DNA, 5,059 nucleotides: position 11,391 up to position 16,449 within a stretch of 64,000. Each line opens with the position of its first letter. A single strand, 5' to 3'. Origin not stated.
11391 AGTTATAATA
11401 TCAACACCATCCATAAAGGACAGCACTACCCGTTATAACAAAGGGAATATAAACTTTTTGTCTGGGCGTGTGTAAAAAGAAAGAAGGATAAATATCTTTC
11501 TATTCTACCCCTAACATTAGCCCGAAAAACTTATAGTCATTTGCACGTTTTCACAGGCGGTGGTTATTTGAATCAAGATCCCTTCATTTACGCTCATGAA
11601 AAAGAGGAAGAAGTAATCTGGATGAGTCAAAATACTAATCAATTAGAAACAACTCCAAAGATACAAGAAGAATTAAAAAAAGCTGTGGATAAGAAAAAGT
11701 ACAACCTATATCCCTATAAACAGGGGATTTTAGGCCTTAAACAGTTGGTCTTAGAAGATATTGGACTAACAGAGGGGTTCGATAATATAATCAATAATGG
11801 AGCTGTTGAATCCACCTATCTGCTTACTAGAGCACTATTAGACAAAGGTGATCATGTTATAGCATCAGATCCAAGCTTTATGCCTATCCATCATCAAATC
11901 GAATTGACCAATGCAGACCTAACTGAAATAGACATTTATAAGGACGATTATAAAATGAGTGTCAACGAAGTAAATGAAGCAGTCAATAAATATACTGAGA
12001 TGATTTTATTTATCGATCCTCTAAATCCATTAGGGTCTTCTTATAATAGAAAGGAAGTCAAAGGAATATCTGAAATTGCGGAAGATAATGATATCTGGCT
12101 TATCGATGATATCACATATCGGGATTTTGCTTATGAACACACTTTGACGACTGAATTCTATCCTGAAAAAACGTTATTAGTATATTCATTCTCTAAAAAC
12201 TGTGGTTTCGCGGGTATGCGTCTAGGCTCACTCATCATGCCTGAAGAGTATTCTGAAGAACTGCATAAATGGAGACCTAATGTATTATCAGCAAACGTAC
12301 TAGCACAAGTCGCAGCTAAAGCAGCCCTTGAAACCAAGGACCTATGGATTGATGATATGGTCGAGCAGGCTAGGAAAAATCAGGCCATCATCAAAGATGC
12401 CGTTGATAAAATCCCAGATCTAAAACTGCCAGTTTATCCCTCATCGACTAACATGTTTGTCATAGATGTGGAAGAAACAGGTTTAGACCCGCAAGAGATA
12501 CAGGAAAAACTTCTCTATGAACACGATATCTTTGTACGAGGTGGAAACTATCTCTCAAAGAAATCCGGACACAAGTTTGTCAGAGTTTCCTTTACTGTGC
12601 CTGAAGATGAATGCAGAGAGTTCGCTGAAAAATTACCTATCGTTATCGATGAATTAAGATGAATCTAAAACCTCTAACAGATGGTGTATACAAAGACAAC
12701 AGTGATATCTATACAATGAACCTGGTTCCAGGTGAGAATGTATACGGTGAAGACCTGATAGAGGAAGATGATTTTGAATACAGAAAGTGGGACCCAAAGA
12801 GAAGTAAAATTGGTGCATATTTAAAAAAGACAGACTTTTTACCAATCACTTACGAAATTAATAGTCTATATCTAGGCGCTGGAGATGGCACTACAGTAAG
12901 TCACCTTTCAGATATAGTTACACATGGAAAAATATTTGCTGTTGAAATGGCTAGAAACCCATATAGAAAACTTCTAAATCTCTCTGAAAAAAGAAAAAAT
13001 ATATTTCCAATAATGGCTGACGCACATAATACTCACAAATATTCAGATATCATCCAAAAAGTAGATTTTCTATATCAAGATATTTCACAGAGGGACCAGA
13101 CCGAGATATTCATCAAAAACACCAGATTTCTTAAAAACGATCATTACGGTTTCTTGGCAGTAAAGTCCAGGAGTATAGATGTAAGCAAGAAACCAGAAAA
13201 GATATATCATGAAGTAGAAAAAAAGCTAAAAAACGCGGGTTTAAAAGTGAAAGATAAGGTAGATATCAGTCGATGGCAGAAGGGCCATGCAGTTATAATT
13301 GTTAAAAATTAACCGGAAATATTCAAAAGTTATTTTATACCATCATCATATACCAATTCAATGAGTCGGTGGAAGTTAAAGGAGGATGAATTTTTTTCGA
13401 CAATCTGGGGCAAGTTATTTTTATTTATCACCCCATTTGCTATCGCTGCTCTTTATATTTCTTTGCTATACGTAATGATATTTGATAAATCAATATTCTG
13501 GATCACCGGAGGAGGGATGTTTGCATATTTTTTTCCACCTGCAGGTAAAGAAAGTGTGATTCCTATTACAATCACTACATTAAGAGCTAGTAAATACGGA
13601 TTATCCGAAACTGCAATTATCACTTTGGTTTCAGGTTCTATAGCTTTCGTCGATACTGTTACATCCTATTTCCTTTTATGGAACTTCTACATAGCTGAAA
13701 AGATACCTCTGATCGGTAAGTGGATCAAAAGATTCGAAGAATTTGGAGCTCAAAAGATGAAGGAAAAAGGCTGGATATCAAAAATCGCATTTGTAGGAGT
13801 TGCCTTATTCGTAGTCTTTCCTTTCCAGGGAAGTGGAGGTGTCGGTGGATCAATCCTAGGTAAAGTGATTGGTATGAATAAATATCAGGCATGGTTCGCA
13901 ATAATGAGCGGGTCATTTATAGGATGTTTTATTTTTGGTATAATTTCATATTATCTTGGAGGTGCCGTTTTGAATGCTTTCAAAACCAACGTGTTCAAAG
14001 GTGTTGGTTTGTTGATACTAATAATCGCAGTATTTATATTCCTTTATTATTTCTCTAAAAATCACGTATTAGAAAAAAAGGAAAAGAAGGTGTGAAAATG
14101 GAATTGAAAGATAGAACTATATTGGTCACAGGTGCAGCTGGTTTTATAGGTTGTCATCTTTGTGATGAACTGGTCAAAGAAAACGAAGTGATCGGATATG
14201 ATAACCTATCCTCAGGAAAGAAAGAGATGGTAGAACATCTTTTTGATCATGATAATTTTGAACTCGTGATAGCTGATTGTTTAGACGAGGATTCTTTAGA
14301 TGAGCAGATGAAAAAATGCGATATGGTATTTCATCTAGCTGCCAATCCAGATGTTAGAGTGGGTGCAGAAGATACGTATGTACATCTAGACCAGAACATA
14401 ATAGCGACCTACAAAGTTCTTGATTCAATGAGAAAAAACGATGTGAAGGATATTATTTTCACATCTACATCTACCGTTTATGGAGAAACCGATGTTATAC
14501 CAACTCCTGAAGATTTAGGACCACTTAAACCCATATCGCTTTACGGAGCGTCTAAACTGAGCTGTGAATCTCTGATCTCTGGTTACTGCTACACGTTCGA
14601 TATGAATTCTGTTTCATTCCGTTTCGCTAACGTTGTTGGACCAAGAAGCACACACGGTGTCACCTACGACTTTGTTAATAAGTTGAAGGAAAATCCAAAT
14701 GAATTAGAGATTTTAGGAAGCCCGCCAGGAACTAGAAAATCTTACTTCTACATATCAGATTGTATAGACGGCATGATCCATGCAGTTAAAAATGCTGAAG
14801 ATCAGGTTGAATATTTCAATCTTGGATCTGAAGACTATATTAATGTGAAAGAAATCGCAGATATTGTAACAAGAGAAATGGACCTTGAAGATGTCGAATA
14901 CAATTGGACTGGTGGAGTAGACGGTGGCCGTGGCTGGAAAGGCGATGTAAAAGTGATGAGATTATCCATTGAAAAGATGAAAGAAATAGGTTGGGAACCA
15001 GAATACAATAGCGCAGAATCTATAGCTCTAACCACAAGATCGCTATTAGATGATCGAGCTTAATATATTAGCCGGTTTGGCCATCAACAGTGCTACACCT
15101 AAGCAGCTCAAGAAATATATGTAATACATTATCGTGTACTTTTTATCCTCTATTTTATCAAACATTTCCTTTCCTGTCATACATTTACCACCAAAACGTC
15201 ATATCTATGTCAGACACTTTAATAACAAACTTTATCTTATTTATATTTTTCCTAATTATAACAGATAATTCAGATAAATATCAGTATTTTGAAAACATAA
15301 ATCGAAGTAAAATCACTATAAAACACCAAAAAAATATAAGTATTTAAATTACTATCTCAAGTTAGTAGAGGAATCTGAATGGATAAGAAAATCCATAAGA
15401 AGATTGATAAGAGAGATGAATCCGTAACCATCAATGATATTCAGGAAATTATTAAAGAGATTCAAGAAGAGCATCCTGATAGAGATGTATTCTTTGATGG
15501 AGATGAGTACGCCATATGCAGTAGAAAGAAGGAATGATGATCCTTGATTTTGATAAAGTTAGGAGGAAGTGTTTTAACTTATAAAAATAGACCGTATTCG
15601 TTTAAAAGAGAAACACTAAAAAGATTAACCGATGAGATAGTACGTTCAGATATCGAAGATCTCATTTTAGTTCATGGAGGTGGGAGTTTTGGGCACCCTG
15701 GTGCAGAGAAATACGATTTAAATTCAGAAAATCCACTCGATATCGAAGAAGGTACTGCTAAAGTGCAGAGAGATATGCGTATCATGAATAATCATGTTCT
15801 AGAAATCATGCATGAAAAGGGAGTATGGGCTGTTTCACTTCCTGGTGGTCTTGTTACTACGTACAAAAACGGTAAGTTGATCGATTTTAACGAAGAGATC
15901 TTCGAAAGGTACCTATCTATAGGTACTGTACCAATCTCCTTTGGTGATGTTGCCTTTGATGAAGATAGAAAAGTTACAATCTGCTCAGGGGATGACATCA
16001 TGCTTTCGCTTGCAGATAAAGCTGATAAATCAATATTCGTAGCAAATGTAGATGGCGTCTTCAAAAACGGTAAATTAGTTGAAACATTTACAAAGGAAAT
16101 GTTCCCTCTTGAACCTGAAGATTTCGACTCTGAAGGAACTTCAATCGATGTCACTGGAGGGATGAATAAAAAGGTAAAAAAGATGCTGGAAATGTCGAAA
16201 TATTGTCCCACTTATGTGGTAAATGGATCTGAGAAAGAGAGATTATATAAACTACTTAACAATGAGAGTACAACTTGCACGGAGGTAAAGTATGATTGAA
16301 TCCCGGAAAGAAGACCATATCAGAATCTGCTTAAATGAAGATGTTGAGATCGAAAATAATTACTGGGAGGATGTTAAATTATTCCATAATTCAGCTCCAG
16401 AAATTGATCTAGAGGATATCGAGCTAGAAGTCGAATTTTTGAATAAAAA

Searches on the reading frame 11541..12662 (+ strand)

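Call 49: search_protein_families(library=pfam, proteins=[window:11541-12662:+], max_evalue=0.00001)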
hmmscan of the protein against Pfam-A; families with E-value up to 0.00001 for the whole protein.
window:11541-12662:+ (373 aa): 2 families
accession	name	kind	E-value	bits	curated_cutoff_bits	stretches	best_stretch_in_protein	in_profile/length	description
PF00155.27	Aminotran_1_2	-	4.3e-48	164.8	19.7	1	24-365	2-361/361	Aminotransferase class I and II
PF01041.23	DegT_DnrJ_EryC1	-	9.9e-08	32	19.8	1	85-190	46-145/360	DegT/DnrJ/EryC1/StrS aminotransferase family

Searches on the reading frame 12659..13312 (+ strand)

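Call 49: search_protein_families(library=pfam, proteins=[window:12659-13312:+], max_evalue=0.00001)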
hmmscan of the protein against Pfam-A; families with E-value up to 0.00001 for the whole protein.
window:12659-13312:+ (217 aa): 1 family
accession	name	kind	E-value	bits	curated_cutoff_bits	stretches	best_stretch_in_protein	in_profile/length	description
PF01269.23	Fibrillarin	-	2.5e-66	223.5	27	1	11-216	11-224/227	Fibrillarin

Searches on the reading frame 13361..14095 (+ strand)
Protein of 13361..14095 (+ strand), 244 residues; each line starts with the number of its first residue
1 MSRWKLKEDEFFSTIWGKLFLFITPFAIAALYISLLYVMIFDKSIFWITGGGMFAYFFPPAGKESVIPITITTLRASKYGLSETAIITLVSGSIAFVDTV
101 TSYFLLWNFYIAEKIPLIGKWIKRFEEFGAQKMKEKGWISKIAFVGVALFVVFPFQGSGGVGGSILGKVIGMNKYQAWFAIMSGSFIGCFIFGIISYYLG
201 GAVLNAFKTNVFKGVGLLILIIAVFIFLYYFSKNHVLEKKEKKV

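Call 49: search_protein_families(library=pfam, proteins=[window:13361-14095:+], max_evalue=0.00001)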
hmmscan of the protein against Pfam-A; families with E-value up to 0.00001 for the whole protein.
window:13361-14095:+ (244 aa): 1 family
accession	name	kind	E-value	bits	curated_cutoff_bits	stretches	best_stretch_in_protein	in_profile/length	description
PF06695.16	Sm_multidrug_ex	-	1.1e-11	45.8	30.7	1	85-191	19-121/121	Putative small multi-drug export protein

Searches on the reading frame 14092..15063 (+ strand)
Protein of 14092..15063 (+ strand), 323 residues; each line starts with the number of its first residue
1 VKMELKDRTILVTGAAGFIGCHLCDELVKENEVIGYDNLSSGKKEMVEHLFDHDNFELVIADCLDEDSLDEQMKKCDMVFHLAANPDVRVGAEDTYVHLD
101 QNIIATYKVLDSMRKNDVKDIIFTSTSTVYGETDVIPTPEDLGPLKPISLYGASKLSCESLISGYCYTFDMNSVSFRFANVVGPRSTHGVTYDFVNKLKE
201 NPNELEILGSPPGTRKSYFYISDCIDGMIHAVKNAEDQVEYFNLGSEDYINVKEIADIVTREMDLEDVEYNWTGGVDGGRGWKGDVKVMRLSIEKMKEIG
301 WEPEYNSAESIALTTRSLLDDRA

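Call 49: search_protein_families(library=pfam, proteins=[window:14092-15063:+], max_evalue=0.00001)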
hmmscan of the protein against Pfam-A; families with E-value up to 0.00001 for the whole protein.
window:14092-15063:+ (323 aa): 7 families
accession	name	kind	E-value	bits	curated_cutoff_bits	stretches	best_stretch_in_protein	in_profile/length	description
PF01370.27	Epimerase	-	2.4e-45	155.3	20.9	1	10-245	1-240/240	NAD dependent epimerase/dehydratase family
PF16363.11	GDP_Man_Dehyd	-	4.7e-40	138.5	27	1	11-311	1-329/332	GDP-mannose 4,6 dehydratase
PF02719.21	Polysacc_synt_2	-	1.1e-18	67.9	20.2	1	10-259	1-243/293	Polysaccharide biosynthesis protein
PF01073.25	3Beta_HSD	-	2e-18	66.8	22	1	11-239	1-236/280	3-beta hydroxysteroid dehydrogenase/isomerase family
PF04321.23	RmlD_sub_bind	-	8.6e-12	45.2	27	1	9-265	2-233/287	RmlD substrate binding domain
PF13460.12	NAD_binding_10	-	2.3e-11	44.3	27.2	1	14-133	1-105/184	NAD(P)H-binding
PF07993.18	NAD_binding_4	-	1e-08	35.1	20.1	0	64-191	77-216/258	Male sterility protein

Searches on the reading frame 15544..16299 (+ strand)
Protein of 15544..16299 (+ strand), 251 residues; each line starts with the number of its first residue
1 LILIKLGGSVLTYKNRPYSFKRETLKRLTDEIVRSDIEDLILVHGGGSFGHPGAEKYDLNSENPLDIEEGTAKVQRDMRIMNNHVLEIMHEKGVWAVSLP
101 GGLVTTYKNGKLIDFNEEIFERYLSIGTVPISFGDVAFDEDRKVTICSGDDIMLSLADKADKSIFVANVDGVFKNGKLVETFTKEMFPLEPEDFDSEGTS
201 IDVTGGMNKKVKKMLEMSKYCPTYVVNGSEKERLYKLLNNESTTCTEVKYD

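Call 49: search_protein_families(library=pfam, proteins=[window:15544-16299:+], max_evalue=0.00001)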
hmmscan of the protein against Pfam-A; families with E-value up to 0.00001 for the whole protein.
window:15544-16299:+ (251 aa): 1 family
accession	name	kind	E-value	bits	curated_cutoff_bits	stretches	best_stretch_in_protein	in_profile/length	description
PF00696.33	AA_kinase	-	4e-25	89.3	24.9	1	2-227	3-234/234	Amino acid kinase family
